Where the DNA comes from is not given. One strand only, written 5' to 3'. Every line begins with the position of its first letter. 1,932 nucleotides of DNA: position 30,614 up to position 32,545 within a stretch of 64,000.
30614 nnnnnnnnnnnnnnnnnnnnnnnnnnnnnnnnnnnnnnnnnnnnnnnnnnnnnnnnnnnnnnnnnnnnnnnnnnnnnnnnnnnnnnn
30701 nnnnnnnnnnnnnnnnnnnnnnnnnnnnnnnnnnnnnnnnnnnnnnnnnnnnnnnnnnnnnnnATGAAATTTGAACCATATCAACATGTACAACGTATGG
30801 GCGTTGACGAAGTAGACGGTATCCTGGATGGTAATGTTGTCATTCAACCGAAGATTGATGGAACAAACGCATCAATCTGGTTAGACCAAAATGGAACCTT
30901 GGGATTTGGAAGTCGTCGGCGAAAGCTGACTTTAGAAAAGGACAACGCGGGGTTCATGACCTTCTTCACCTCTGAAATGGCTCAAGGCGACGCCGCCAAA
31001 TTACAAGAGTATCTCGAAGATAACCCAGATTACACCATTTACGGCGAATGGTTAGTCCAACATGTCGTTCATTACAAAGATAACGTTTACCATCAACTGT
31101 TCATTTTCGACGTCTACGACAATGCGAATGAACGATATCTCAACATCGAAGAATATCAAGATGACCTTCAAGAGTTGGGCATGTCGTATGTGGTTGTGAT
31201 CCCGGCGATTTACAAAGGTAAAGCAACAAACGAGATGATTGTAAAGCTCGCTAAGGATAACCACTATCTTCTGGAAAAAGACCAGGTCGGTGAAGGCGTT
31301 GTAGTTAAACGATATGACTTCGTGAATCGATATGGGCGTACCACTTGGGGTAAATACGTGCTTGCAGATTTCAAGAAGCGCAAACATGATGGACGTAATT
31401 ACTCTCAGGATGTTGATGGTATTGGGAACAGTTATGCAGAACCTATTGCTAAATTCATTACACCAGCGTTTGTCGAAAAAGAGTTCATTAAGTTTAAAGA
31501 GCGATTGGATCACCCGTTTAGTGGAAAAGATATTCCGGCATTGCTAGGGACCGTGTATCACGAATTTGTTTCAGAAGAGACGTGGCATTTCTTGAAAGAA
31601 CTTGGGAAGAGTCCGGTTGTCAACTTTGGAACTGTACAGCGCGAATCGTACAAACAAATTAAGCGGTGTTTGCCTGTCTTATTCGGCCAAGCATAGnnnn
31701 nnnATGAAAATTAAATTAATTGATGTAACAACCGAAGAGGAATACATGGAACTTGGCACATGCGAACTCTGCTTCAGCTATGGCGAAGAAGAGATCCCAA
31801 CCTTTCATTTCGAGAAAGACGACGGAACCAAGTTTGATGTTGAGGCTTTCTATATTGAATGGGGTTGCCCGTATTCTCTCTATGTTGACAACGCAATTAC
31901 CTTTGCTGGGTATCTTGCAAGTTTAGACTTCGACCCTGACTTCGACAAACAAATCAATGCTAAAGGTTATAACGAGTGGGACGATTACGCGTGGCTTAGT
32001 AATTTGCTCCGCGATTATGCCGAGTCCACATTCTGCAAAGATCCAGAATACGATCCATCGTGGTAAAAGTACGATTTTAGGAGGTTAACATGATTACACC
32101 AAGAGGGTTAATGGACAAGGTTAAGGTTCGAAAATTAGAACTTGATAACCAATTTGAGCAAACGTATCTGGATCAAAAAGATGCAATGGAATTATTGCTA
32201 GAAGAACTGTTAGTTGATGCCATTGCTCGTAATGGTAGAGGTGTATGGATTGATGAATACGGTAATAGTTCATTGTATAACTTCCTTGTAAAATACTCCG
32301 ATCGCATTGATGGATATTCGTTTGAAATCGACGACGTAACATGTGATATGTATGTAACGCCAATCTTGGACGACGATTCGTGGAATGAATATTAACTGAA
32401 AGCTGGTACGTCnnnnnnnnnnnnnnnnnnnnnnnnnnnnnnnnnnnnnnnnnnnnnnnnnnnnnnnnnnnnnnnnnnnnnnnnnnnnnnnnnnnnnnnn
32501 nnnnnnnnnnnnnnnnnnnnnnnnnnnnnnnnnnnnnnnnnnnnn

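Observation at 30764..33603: RNA repair pair (KxDG RNA-ligase-like enzyme + RtcB) 12 kb downstream of the phage tRNA array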

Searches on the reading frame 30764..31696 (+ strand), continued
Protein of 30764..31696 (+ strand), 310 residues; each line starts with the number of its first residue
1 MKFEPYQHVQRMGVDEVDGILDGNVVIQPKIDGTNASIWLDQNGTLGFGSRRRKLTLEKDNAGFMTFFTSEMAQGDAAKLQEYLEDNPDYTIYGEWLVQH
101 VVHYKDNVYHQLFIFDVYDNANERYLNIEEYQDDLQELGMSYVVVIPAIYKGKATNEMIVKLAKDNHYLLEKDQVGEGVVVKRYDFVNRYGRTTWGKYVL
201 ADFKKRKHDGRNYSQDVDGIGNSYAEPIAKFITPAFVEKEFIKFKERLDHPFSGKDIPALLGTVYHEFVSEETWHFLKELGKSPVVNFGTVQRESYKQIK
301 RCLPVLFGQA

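Call 81: get_annotated_region(hit=H38, flank=7000)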
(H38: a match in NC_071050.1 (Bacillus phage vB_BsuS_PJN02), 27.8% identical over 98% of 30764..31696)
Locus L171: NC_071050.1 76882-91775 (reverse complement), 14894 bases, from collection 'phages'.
description: Bacillus phage vB_BsuS_PJN02, complete genome.
organism: Bacillus phage vB_BsuS_PJN02 (NCBI taxid 2920374)
taxonomy: Viruses; Duplodnaviria; Heunggongvirae; Uroviricota; Caudoviricetes; Zhangjivirus; Zhangjivirus PJN02
host: Bacillus subtilis; source: waste water; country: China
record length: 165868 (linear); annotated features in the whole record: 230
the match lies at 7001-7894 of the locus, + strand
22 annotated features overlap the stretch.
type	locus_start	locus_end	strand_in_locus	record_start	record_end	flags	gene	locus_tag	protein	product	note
CDS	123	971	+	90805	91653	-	-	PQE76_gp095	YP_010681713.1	protease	-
CDS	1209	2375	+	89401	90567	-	-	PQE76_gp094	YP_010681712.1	RNA ligase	-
CDS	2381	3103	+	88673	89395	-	-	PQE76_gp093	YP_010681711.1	homing endonuclease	-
CDS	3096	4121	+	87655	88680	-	-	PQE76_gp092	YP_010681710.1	ATPase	-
CDS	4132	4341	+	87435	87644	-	-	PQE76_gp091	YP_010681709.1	hypothetical protein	-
CDS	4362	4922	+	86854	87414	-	-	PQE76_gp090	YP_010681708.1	ATP-dependent protease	-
CDS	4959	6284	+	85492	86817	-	-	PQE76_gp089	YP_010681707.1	ATP-dependent DNA ligase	-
CDS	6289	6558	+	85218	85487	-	-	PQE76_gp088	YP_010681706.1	hypothetical protein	-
CDS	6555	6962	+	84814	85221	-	-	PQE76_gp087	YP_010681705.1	hypothetical protein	-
CDS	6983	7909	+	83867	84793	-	-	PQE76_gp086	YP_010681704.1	RNA ligase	-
CDS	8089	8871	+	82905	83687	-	-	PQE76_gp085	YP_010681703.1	ParA-like partition protein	-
CDS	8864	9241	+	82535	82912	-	-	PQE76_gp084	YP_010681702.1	hypothetical protein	-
CDS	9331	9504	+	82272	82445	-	-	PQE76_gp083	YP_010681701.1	hypothetical protein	-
CDS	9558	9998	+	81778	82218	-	-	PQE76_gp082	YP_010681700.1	GatB/YqeY domain-containing protein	-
CDS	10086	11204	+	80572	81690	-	-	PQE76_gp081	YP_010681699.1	hypothetical protein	-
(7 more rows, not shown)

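Call 84: search_solved_structures(query=A1, max_evalue=1, show_alignments=4)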
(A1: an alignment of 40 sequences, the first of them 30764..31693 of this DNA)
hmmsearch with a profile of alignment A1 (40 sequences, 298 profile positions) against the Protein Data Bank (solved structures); distinct sequences matched with E-value up to 1: 18.
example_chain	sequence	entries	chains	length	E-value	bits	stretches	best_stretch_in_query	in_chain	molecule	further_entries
5cot_A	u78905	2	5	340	2.4e-08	37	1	25-179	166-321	Naegleria gruberi RNA ligase | RNA ligase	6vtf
6vt5_A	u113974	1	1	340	2.4e-08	37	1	25-179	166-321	RNA Ligase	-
6vt4_A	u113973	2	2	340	2.4e-08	37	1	26-179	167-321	RNA Ligase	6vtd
6vt3_A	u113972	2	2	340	2.9e-08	36.7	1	25-179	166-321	RNA Ligase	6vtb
6vt8_A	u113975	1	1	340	1.2e-07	34.7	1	25-158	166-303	RNA Ligase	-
6vt9_A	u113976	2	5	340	2e-07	34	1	25-179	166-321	RNA ligase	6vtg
6vt0_A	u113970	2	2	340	3.2e-07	33.3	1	27-179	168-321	RNA Ligase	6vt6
5cou_A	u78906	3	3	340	3.6e-07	33.1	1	27-179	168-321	Naegleria gruberi RNA ligase | RNA ligase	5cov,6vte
6vt1_A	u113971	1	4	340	5.3e-07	32.6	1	26-179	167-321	RNA Ligase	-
2hvq_A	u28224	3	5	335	8.2e-06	28.6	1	19-154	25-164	Hypothetical 37.6 kDa protein in Gp24-hoc intergenic region | T4 RNA ligase 2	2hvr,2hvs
1s68_A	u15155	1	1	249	5.4e-05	26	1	19-153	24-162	RNA Ligase 2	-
2vug_A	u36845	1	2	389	6.5e-05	25.7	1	21-158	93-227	PAB1020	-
3qwu_A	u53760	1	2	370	0.021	17.4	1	106-184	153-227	DNA ligase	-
8uce_A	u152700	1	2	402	0.035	16.7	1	64-178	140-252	ATP dependent DNA ligase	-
8ucf_A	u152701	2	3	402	0.036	16.7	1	64-178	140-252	ATP dependent DNA ligase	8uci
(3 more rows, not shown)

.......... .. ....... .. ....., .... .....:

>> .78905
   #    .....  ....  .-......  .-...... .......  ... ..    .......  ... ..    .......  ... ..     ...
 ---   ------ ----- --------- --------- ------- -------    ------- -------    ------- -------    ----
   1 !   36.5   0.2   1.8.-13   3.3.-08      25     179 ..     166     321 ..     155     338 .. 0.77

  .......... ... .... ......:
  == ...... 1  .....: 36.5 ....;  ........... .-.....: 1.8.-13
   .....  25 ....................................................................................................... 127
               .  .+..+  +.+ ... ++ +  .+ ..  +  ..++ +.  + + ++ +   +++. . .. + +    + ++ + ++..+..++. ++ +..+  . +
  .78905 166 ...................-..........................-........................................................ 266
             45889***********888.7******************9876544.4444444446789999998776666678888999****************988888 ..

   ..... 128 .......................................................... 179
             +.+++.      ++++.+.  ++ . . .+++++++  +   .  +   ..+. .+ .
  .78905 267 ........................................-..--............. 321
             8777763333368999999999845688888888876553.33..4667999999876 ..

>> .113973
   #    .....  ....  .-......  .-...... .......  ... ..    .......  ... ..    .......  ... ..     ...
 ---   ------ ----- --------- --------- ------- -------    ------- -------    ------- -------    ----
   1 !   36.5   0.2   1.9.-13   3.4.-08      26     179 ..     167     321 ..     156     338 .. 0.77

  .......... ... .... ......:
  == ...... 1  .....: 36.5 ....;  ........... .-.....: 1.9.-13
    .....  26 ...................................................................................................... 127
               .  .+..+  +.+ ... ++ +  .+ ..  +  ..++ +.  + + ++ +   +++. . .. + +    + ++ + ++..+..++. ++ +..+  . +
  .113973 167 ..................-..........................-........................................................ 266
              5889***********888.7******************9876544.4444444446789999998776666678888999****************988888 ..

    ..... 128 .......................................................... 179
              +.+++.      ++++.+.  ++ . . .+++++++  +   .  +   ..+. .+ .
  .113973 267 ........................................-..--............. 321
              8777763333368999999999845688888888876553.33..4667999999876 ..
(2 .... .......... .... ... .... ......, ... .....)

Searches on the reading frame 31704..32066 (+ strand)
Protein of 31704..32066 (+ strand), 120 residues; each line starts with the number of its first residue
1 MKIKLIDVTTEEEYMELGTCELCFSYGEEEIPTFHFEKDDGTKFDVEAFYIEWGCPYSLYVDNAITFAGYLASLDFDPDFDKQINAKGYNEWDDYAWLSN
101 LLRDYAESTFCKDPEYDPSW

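Call 4: search_protein_families(library=pfam, proteins=[window:31704-32066:+], max_evalue=0.01)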
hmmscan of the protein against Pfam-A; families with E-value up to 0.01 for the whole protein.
window:31704-32066:+ (120 aa): 0 families

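Call 5: search_protein_families(library=phrogs, proteins=[window:31704-32066:+], max_evalue=0.001)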
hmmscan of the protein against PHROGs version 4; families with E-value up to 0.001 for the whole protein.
window:31704-32066:+ (120 aa): 1 family
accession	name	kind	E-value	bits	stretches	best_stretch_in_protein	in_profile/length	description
phrog_1691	-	unknown function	4.7e-23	82.3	1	1-108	1-99/102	-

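Call 60: find_homologous_proteins(query=window:31704-32066:+, max_evalue=0.001)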
Query window:31704-32066:+ (120 aa): 1 proteins with E <= 0.001 among 2 candidates.
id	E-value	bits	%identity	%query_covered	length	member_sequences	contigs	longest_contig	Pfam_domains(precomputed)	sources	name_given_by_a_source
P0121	1.9e-78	279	100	100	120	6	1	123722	-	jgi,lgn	jgi:hypothetical protein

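Call 62: find_encoding_contigs(protein=P0121, flank=10000, max_places=4)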
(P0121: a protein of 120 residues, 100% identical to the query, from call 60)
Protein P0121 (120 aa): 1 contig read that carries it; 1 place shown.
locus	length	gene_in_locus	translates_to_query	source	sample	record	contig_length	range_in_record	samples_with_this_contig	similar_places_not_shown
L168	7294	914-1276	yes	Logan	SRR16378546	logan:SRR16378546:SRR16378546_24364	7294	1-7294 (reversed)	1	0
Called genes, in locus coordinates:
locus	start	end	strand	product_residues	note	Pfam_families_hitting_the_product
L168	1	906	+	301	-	?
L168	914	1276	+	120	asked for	-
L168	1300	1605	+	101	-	-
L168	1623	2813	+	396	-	PF01139:RtcB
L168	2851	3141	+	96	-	-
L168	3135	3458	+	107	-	-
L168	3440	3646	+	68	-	-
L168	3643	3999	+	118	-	-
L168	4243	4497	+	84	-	-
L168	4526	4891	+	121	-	-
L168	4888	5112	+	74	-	-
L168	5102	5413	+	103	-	-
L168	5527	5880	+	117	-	-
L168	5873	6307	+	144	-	PF24240:DUF7448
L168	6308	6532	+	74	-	-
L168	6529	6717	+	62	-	-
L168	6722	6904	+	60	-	-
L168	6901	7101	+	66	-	-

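Call 69: search_protein_representatives(protein=window:31704-32066:+)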
Query: 120 residues. Proteins with E-value up to 0.001 (for the whole library): 107; up to 1e-10: 10; up to 1e-30: 1. The best 107 are listed.
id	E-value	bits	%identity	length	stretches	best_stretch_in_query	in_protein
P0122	3.2e-39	150.3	58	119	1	1-118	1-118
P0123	4.6e-15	72.1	44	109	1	1-95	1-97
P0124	2.6e-14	69.7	43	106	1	1-88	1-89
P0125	4.6e-14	68.9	46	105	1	1-78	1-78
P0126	7.0e-14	68.3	46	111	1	1-107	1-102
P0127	3.3e-13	66.1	47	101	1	1-102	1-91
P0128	5.9e-12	62.0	42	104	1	1-110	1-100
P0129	2.9e-11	59.8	41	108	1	1-107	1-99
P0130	5.2e-11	59.0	41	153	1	1-83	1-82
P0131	7.5e-11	58.5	47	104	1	1-79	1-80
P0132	3.7e-10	56.2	41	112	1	2-81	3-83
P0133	4.6e-10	55.9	37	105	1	1-92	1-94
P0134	4.8e-10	55.9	36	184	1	1-108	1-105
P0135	1.1e-09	54.7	38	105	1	1-111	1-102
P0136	1.3e-09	54.5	43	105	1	1-85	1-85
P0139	2.4e-09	53.6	40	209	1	1-82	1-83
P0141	5.9e-09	52.3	39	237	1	1-107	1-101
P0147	3.1e-08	50.0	40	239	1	1-107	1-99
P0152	1.2e-07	48.1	39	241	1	1-107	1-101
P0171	5.2e-06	42.8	38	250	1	1-93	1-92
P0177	9.5e-06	42.0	38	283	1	1-78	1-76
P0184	1.8e-05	41.0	34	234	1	5-105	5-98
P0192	3.4e-05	40.2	36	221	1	1-80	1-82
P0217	3.9e-04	36.8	33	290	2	3-84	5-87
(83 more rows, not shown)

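Call 70: search_protein_families(library=pfam, proteins=[P0134, P0139, P0141, P0147, P0152, P0171, P0177, P0184, P0192, P0217], max_evalue=0.01)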
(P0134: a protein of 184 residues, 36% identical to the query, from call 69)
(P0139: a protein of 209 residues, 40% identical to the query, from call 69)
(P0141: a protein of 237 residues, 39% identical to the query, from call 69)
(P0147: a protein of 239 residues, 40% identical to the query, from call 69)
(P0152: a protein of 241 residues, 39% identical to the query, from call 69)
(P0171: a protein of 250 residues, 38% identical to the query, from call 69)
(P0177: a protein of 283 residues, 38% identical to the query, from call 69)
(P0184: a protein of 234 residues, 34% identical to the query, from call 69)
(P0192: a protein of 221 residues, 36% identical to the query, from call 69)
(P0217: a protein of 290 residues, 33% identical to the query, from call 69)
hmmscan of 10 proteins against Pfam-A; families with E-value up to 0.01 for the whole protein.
P0134 (184 aa): 0 families

P0139 (209 aa): 0 families

P0141 (237 aa): 0 families

P0147 (239 aa): 0 families

P0152 (241 aa): 0 families

P0171 (250 aa): 0 families

P0177 (283 aa): 0 families

P0184 (234 aa): 0 families

P0192 (221 aa): 0 families

P0217 (290 aa): 0 families

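Call 77: predict_structure(alignment_id=A3)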
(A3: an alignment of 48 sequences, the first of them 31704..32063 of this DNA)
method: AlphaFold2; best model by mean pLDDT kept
length: 120 residues; sequences in the alignment: 48
mean_pLDDT: 91.5   pTM: 0.83
mean pLDDT of the five models: 91.5, 90.1, 90.1, 90.0, 89.1
residues with pLDDT >= 90: 94; 70-90: 18; 50-70: 8; < 50: 0
segments of 3 or more residues with pLDDT < 50: none
pLDDT, mean of each block of 10 residues (from residue 1): 97 95 93 97 95 93 97 94 70 85 96 86
secondary structure, 60 per line:
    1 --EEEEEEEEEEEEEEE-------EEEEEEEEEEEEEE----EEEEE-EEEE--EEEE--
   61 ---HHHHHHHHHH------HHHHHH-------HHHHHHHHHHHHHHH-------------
elements in order: E3-17 E25-38 E43-47 E49-52 E55-58 H64-73 H80-85 H93-107

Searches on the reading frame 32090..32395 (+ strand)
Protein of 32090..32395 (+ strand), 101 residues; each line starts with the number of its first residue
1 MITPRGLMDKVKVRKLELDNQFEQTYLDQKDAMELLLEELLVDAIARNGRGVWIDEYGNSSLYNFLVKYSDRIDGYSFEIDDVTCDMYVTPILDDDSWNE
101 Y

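Call 4: search_protein_families(library=pfam, proteins=[window:32090-32395:+], max_evalue=0.01)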
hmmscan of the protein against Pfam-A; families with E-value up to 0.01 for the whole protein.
window:32090-32395:+ (101 aa): 0 families

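Call 5: search_protein_families(library=phrogs, proteins=[window:32090-32395:+], max_evalue=0.001)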
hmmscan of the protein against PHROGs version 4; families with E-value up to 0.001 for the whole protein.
window:32090-32395:+ (101 aa): 0 families
